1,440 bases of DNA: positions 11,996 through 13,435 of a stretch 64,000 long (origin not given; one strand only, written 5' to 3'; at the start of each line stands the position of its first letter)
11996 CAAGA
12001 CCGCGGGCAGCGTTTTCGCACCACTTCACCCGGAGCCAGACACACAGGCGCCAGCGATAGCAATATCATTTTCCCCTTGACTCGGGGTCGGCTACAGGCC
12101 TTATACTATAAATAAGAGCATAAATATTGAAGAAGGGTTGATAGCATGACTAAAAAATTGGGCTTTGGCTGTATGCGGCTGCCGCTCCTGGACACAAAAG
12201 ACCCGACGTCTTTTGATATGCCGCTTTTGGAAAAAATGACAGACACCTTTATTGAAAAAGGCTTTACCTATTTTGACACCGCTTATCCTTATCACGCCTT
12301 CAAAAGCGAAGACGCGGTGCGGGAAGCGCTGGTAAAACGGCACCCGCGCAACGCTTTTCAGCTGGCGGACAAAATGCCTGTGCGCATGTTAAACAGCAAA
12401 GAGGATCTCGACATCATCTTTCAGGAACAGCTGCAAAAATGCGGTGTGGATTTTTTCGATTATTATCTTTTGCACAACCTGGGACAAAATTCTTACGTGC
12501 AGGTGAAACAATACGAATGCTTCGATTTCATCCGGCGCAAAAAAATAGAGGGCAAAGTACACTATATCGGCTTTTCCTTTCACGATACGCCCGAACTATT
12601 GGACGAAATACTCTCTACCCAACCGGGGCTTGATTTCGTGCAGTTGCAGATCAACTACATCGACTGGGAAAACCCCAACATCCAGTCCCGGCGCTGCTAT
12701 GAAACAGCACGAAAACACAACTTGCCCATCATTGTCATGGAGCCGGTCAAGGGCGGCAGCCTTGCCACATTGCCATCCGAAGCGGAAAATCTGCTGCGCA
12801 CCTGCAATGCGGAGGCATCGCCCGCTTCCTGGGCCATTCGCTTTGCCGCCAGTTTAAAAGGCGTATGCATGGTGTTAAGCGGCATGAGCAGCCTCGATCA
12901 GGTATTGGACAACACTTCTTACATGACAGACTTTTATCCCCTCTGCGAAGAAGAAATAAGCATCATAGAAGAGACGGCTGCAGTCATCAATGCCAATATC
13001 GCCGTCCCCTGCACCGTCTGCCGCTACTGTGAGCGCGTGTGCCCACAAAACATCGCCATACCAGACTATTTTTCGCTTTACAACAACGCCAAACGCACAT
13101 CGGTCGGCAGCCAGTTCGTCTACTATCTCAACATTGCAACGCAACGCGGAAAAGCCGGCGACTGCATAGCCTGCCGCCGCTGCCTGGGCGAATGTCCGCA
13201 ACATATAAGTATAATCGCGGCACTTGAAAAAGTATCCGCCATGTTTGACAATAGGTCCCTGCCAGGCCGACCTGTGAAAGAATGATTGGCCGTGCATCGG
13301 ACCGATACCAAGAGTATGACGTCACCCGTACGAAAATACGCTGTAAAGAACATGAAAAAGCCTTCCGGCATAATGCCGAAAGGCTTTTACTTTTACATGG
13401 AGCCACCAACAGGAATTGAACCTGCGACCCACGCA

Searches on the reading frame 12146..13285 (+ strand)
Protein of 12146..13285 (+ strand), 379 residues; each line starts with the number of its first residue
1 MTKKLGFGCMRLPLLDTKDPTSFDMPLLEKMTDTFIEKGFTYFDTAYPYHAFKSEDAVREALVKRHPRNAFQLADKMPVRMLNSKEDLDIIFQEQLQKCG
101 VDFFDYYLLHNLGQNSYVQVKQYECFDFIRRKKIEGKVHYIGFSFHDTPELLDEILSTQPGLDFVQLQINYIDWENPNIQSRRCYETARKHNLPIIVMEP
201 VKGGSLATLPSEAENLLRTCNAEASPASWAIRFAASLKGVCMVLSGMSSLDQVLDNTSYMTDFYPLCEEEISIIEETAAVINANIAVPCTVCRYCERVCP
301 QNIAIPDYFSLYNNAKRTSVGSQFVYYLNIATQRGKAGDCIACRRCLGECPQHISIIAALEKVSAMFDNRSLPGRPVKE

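Call 87: find_encoding_contigs(protein=window:12146-13285:+, flank=500, max_places=3)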
Protein window:12146-13285:+ (379 aa): no gene with exactly this product is on record in the collection.
